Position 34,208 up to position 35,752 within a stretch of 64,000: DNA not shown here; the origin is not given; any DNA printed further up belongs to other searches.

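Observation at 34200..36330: Foreign G+C-rich block: TIR-gene remnant directly upstream of an intact 5-TM / Rossmann-like protein, a candidate (decayed) TIR-signalling membrane-effector pair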

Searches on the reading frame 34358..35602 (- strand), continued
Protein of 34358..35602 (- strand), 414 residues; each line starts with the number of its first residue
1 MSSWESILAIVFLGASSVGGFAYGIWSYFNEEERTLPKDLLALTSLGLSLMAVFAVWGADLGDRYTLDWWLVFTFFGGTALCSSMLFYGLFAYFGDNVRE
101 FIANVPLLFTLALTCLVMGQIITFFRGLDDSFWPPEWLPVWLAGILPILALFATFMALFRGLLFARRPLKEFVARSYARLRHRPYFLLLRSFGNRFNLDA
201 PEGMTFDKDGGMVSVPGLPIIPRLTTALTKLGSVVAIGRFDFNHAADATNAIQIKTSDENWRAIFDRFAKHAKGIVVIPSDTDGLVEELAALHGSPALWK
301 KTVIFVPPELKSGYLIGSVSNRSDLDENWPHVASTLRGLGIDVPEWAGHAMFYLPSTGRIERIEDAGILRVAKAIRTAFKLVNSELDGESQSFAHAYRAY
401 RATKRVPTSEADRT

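Call 37: fold_search(model_id=the predicted structure, library=pdb)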
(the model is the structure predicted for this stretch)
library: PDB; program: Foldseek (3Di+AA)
matches with E <= 10: 499; with E <= 0.001: 0
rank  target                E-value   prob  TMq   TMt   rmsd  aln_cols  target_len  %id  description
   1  6thc_B                6.8e-03  0.85  0.22  0.36  14.2       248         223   12  Crystal structure of Mycobacterium smegmatis CoaB in complex with CTP and (4-hydroxyphenyl)(2,3,4-trihydroxyphenyl)met (released 2020-11-25)
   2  8owq_C                1.0e-02  0.96  0.25  0.44  10.5       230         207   11  Crystal structure of Mycobacterium smegmatis CoaB in complex with CTP and 2-(1-(3,4-dihydroxyphenyl)-5-phenyl-1H-indol (released 2024-05-08)
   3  8owb_D                1.1e-02  0.95  0.25  0.41  11.0       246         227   12  Crystal structure of Mycobacterium smegmatis CoaB in complex with CTP and 2-(5-bromo-1-(4-hydroxyphenyl)-1H-indol-3-yl (released 2024-05-08)
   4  8b07_A                2.9e-02  0.25  0.16  0.21  16.4       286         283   12  Crystal structure of monkeypox virus methyltransferase VP39 in complex with sinefungin (released 2023-04-05)
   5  4hgr_E                3.6e-02  0.63  0.16  0.33   7.0       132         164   12  Crystal structure of E56A/K67A mutant of 2-keto-3-deoxy-D-glycero-D-galactonononate-9-phosphate phosphohydrolase from  (released 2013-08-21)
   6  5int_B                3.6e-02  0.54  0.20  0.36  12.9       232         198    8  Crystal structure of the C-terminal Domain of Coenzyme A biosynthesis bifunctional protein CoaBC (released 2016-04-06)
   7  3ewi_B                4.0e-02  0.84  0.18  0.39   6.1       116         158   12  Structural analysis of the C-terminal domain of murine CMP-Sialic acid Synthetase (released 2009-08-18)
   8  3n1c_A                5.4e-02  0.44  0.23  0.29  15.3       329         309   14  Crystal structure of the phosphofructokinase-2 from Escherichia coli in complex with fructose-6-phosphate (released 2010-12-08)
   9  3r5h_A                5.7e-02  0.23  0.16  0.17  13.9       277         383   12  Crystal Structure of ADP-AIR complex of purK: N5-carboxyaminoimidazole ribonucleotide synthetase (released 2012-03-21)
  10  6thc_D                6.4e-02  0.30  0.20  0.32  14.4       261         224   11  Crystal structure of Mycobacterium smegmatis CoaB in complex with CTP and (4-hydroxyphenyl)(2,3,4-trihydroxyphenyl)met (released 2020-11-25)
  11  4hgq_A                7.5e-02  0.47  0.15  0.31   7.2       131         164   11  Crystal structure of E56A mutant of 2-keto-3-deoxy-D-glycero-D-galactonononate-9-phosphate phosphohydrolase from Bacte (released 2013-08-21)
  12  3orr_B                7.5e-02  0.21  0.17  0.19  14.9       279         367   10  Crystal Structure of N5-Carboxyaminoimidazole synthetase from Staphylococcus aureus (released 2011-07-20)
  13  4hgr_C                8.0e-02  0.57  0.16  0.33   7.8       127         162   12  Crystal structure of E56A/K67A mutant of 2-keto-3-deoxy-D-glycero-D-galactonononate-9-phosphate phosphohydrolase from  (released 2013-08-21)
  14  4hgr_A                8.0e-02  0.47  0.16  0.33   7.4       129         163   14  Crystal structure of E56A/K67A mutant of 2-keto-3-deoxy-D-glycero-D-galactonononate-9-phosphate phosphohydrolase from  (released 2013-08-21)
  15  4hgo_D                8.5e-02  0.47  0.16  0.33   7.2       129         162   12  2-keto-3-deoxy-D-glycero-D-galactonononate-9-phosphate phosphohydrolase from Bacteroides thetaiotaomicron in complex w (released 2013-08-21)
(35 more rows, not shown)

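Call 46: find_related_loci(query=A6, collection=genome_contigs, flank=8000)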
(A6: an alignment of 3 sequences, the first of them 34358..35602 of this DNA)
Query A6 (414 aa) in genome_contigs; peptide patterns used: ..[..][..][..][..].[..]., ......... (x = any residue, [..] = any of these).
56 stretches matched a pattern; 1 encode a relative of the query (tblastn E <= 1e-3); 1 distinct loci.
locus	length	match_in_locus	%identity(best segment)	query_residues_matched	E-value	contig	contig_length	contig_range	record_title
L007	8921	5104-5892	28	178-413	4e-13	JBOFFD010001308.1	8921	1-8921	MAG: Planctomycetia bacterium isolate WFFMC_MAG_107 k139_255460_flag=1_multi=6.9727_len=8921, whole genome shotgun seque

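Call 59: find_encoding_contigs(protein=P0004, flank=6000, max_places=3)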
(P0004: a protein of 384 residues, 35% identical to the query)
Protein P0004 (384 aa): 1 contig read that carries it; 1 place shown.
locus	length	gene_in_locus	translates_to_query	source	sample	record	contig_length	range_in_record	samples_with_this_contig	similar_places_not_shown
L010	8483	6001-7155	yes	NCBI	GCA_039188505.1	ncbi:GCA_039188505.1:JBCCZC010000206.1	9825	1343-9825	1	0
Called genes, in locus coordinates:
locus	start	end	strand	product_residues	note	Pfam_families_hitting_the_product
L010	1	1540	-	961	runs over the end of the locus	PF08450:SGL (faint), PF07494:Reg_prop (faint), PF07495:Y_Y_Y, PF00990:GGDEF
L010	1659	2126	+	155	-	PF00111:Fer2, PF01799:Fer2_2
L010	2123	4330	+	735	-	PF20256:MoCoBD_2, PF02738:MoCoBD_1, PF20256:MoCoBD_2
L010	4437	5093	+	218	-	PF05724:TPMT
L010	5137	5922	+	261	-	PF00378:ECH_1, PF16113:ECH_2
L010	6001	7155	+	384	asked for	-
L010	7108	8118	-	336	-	PF00487:FA_desaturase (weak)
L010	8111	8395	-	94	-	-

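Call 60: find_encoding_contigs(protein=P0005, flank=6000, max_places=3)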
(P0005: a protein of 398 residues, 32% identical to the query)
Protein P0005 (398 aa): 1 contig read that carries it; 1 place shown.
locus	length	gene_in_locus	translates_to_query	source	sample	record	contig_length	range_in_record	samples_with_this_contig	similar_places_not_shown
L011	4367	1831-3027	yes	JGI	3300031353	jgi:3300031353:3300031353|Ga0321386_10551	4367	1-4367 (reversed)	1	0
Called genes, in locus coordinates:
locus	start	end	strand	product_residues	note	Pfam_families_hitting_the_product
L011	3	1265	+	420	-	?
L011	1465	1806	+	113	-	-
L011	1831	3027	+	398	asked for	-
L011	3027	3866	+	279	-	PF12796:Ank_2, PF00023:Ank, PF13606:Ank_3 (weak), PF13637:Ank_4, PF13857:Ank_5, PF12796:Ank_2, PF00023:Ank (weak), PF12796:Ank_2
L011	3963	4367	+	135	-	?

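Call 61: find_encoding_contigs(protein=P0009, flank=6000, max_places=3)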
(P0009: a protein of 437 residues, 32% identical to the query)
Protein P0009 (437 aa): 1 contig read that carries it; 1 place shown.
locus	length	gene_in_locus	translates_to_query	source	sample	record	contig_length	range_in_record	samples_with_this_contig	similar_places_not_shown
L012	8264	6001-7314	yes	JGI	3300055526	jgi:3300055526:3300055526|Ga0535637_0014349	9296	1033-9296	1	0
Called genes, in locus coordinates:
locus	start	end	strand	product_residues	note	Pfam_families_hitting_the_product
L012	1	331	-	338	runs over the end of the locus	PF00004:AAA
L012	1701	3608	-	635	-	PF12770:CHAT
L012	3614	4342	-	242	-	-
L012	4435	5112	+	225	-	PF13676:TIR_2 (weak)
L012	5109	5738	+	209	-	PF03366:YEATS, PF20305:pYEATS, PF13676:TIR_2 (weak)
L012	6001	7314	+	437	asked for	-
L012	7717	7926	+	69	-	-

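Call 64: find_related_loci(query=A7, collection=genome_contigs, flank=6000)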
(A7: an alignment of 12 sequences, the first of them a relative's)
Query A7 (323 aa) in genome_contigs; peptide patterns used: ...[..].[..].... (x = any residue, [..] = any of these).
30 stretches matched a pattern; 14 encode a relative of the query (tblastn E <= 1e-3); 14 distinct loci.
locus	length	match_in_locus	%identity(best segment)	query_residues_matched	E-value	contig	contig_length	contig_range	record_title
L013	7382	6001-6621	26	70-272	2e-17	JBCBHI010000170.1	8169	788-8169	MAG: Bacteroidota bacterium isolate J06616_5 NODE_170_length_8169_cov_3.483193, whole genome shotgun sequence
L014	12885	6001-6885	26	19-310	1e-16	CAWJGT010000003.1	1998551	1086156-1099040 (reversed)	MAG: uncultured Holophagales bacterium isolate MFD04935.bin.1.7 genome assembly, contig: contig_1947, whole genome shotg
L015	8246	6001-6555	31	67-259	3e-12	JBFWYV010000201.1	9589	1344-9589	MAG: Hyphomicrobiaceae bacterium isolate CA_2019_TPBS_172 NODE_27868_length_9589_cov_3.574403_TPBS, whole genome shotgun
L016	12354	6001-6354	32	83-215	3e-7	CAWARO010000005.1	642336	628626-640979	MAG: uncultured Acidimicrobiia bacterium isolate MFD02840.bin.1.22 genome assembly, contig: contig_76350, whole genome s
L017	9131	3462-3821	33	83-215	2e-7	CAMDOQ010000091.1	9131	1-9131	MAG: Rhizobium sp. Q54 isolate TH-11nov19-65 genome assembly, contig: TH-11nov19-C19058, whole genome shotgun sequence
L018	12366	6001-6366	34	84-215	2e-6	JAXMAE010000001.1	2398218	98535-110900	MAG: Phycisphaerales bacterium isolate STL-PLA2 C1.284.fa-1, whole genome shotgun sequence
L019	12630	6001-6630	25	26-258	5e-6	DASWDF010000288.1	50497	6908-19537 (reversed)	MAG TPA_asm: Casimicrobiaceae bacterium isolate SMAG_U2728 k141_1573572, whole genome shotgun sequence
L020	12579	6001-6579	26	24-245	7e-6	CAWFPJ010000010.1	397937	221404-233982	MAG: Bryobacterales bacterium isolate MFD05513.bin.1.7 genome assembly, contig: contig_19793, whole genome shotgun seque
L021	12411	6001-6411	30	71-215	1e-5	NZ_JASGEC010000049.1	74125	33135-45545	MAG: Microbacterium sp. isolate 6M011 JMF-2106-05-0006A.bin.11_48, whole genome shotgun sequence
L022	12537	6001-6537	28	67-252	1e-5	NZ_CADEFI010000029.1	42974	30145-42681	MAG: uncultured Hyphomicrobium sp. isolate Hyphomicrobium sp. RBC040, whole genome shotgun sequence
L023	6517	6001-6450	27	64-219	2e-5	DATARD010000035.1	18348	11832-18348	MAG TPA_asm: Thermoanaerobaculia bacterium isolate SMAG_U5484 k141_6148345, whole genome shotgun sequence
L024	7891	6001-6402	27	84-223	1e-4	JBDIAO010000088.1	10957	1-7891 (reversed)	MAG: Phycicoccus sp. isolate AS-MICRO-OLR.17 NODE_27154_length_10957_cov_16.302510, whole genome shotgun sequence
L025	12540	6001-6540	25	24-215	2e-4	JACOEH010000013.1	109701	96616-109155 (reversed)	MAG: Nitrospira sp. isolate S1bin.12 NODE_150_length_109701_cov_32.641090, whole genome shotgun sequence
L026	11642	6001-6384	32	82-218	1e-4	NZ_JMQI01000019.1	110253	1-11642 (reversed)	Amycolatopsis rifamycinica strain DSM 46095 contig019, whole genome shotgun sequence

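Call 67: search_protein_families(library=pfam, alignment_id=A8, max_evalue=0.0001)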
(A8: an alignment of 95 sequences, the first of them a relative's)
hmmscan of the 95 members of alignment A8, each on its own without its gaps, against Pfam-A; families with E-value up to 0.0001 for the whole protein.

A. member 1, L007:508-1230:- (240 aa): 1 family
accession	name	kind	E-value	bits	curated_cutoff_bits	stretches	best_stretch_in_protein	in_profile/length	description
PF13358.12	DDE_3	-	8.2e-21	74.8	28.6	1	54-195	6-145/146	DDE superfamily endonuclease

B. families by the number of members that match (of 95 scanned): 108 families (the first 25 are shown)
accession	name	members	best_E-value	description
PF02423.21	OCD_Mu_crystall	2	1.4e-36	Ornithine cyclodeaminase/mu-crystallin family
PF20308.4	TPR-S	2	1.3e-26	Tetratricopeptide Repeats-Sensor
PF08281.18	Sigma70_r4_2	2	7.8e-10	Sigma-70, region 4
PF01425.27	Amidase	1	1.4e-149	Amidase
PF09423.15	PhoD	1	5.1e-109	PhoD-like phosphatase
PF10609.15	ParA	1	2.6e-101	NUBPL iron-transfer P-loop NTPase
PF13424.12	TPR_12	1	7.8e-92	Tetratricopeptide repeat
PF06808.19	DctM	1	1.5e-89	Tripartite ATP-independent periplasmic transporter, DctM component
PF13374.12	TPR_10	1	1.2e-82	Tetratricopeptide repeat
PF00248.27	Aldo_ket_red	1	2.2e-73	Aldo/keto reductase family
PF07638.17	Sigma70_ECF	1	5.4e-58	ECF sigma factor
PF24885.1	TPR_NPHP3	1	1.1e-56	Nephrocystin-3 TPR domain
PF07992.20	Pyr_redox_2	1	9.7e-55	Pyridine nucleotide-disulphide oxidoreductase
PF13281.12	MAP3K_TRAF_bd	1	8.9e-52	MAP3K TRAFs-binding domain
PF00732.25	GMC_oxred_N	1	4.8e-49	GMC oxidoreductase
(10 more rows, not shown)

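Call 68: search_protein_families(library=padloc, alignment_id=A8, max_evalue=0.00001)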
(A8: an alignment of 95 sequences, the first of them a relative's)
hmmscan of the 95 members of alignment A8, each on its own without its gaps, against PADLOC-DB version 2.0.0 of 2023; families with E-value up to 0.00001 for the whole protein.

A. member 1, L007:508-1230:- (240 aa): 0 families

B. families by the number of members that match (of 95 scanned): 45 families (the first 25 are shown)
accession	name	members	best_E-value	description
PDLC04138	mad6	1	7e-60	mads_6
PDLC04042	PD-T4-6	1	6.9e-53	-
PDLC04053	PD-T4-6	1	2.9e-52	-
PDLC04061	PD-T4-6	1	2.2e-48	-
PDLC04047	PD-T4-6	1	1.8e-45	-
PDLC04054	PD-T4-6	1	4.1e-44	-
PDLC04057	PD-T4-6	1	3.3e-42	-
PDLC04060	PD-T4-6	1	3.2e-41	-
PDLC04039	PD-T4-6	1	8.9e-41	-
PDLC04043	PD-T4-6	1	4.4e-38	-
PDLC04041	PD-T4-6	1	6.3e-38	-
PDLC01088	C3a189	1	1.8e-37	kinase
PDLC04048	PD-T4-6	1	4.2e-37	-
PDLC04052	PD-T4-6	1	1.8e-35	-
PDLC04064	PD-T4-6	1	2.5e-35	-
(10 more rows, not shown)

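Call 70: find_related_loci(query=A6, collection=metagenome_contigs, flank=8000)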
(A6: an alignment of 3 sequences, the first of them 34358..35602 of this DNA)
Query A6 (414 aa) in metagenome_contigs; peptide patterns used: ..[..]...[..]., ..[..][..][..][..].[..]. (x = any residue, [..] = any of these).
127 stretches matched a pattern, but none encodes a relative of the query by tblastn (E <= 1e-3).

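Call 71: find_encoding_contigs(protein=P0041, flank=6000, max_places=3)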
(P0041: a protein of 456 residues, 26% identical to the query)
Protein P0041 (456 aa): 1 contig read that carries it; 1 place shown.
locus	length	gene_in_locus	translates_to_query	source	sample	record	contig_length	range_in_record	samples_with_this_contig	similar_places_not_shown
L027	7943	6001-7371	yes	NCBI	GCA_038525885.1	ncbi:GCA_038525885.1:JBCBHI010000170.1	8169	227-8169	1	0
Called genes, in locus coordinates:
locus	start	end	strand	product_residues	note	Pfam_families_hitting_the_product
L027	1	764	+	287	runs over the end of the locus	-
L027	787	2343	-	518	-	PF16655:PhoD_N, PF16656:Pur_ac_phosph_N (faint), PF09423:PhoD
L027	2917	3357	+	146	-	PF00011:HSP20, PF17886:ArsA_HSP20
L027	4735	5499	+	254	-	PF20113:DUF6503 (weak)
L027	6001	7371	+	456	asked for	-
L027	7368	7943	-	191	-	PF02769:AIRS_C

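Call 72: find_encoding_contigs(protein=P0069, flank=6000, max_places=3)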
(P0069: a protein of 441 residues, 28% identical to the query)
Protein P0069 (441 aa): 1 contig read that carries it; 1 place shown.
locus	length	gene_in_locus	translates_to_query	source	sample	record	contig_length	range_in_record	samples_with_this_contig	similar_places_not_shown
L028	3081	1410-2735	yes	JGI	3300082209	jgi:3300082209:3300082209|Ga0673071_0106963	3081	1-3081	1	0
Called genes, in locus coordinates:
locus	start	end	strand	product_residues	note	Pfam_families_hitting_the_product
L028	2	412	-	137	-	?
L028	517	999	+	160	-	PF03692:CxxCxxCC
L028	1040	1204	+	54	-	-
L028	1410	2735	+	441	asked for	-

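Call 73: find_encoding_contigs(protein=P0112, flank=6000, max_places=3)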
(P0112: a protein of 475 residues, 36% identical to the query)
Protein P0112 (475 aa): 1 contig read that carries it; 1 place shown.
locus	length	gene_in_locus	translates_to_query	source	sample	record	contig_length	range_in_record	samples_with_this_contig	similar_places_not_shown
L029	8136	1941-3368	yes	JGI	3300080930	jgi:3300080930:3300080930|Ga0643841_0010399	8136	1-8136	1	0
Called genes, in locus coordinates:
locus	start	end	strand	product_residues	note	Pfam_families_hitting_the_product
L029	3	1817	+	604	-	?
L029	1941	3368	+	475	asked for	-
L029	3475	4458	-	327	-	PF03401:TctC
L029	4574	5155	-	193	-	PF03729:DUF308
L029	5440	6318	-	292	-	PF01904:DUF72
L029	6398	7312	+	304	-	PF05853:BKACE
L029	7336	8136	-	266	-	?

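Call 78: list_cluster_members(proteins=[window:34358-35602:-, window:28716-31598:+, window:31679-32017:-, window:37497-38237:-, window:40817-42331:-])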
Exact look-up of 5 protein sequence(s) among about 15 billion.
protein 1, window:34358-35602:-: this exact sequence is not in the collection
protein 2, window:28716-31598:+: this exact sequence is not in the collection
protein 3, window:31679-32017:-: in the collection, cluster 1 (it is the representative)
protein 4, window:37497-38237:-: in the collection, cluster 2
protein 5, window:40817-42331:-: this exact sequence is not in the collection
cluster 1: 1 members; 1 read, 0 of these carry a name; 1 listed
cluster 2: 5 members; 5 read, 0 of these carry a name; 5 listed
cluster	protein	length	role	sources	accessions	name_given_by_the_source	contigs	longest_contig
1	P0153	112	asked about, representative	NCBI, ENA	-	-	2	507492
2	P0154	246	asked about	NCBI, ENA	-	-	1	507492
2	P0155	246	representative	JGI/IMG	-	-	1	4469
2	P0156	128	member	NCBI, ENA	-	-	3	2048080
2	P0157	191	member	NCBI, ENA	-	-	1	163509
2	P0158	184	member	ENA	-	-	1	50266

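Call 91: search_protein_families(library=pfam, proteins=[L025:3744-5639:+, L025:7558-8052:+, L025:8751-10079:+, L012:3614-4339:-, L012:4435-5109:+, L012:5109-5735:+, L011:1465-1803:+, L029:3-1814:+, L025:5947-7491:+, L001:9477-9890:+], max_evalue=0.01)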
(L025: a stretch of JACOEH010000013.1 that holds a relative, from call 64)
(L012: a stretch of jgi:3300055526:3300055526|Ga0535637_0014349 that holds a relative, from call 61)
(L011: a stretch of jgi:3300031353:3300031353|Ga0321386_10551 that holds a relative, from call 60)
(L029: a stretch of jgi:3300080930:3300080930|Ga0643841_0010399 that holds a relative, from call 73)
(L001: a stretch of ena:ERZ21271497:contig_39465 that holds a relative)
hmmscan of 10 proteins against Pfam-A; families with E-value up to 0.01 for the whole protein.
L025:3744-5639:+ (632 aa): 2 families
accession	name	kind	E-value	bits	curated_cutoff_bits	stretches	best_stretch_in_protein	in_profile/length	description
PF12770.12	CHAT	-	3.3e-22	79.7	24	1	100-373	24-285/289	CHAT domain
PF20308.4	TPR-S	-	1.1e-07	32.7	27.6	1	428-514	36-101/102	Tetratricopeptide Repeats-Sensor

L025:7558-8052:+ (165 aa): 1 family
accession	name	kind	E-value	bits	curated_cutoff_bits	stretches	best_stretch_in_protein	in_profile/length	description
PF00702.32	Hydrolase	-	0.00032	21.6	26.4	1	95-137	1-50/191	haloacid dehalogenase-like hydrolase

L025:8751-10079:+ (443 aa): 2 families
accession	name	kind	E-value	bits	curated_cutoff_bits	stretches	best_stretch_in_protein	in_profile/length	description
PF13281.12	MAP3K_TRAF_bd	-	8.9e-52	176.8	24.1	1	82-427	1-358/371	MAP3K TRAFs-binding domain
PF20308.4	TPR-S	-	1.3e-26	93.6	27.6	1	228-338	2-102/102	Tetratricopeptide Repeats-Sensor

L012:3614-4339:- (241 aa): 0 families

L012:4435-5109:+ (225 aa): 1 family
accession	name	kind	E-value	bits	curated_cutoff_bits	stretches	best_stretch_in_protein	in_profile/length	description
PF13676.11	TIR_2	-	1.4e-06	29.2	28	1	4-112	1-109/122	TIR domain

L012:5109-5735:+ (209 aa): 3 families
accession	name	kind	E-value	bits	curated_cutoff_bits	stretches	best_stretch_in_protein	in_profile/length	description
PF20305.4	pYEATS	-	3.3e-19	69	26.9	1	24-95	1-72/73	prokaryotic YEATS domain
PF03366.22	YEATS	-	3.9e-13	49.6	22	1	25-97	5-78/80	YEATS family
PF13676.11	TIR_2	-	1.3e-06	29.3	28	1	122-195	1-77/122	TIR domain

L011:1465-1803:+ (113 aa): 0 families

L029:3-1814:+ (604 aa): 6 families
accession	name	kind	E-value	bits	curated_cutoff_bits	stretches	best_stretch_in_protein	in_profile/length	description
PF13549.11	ATP-grasp_5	-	1.2e-58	198.5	27.6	1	390-602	10-220/221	ATP-grasp domain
PF13607.11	Succ_CoA_lig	-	2.4e-39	134.7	27.4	1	71-207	3-138/138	Succinyl-CoA ligase like flavodoxin domain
PF19045.5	Ligase_CoA_2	-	1.2e-07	32.4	23.7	1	221-314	4-97/162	Ligase-CoA domain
PF08442.15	ATP-grasp_2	-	1.4e-05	25.2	29.5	1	392-464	4-76/202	ATP-grasp domain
PF13380.12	CoA_binding_2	-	0.0021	18.9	22.8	0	14-49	87-115/116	CoA binding domain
PF02786.22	CPSase_L_D2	-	0.0056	16.7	19.8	1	396-436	6-48/211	Carbamoyl-phosphate synthase L chain, ATP binding domain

L025:5947-7491:+ (515 aa): 0 families

L001:9477-9890:+ (138 aa): 0 families
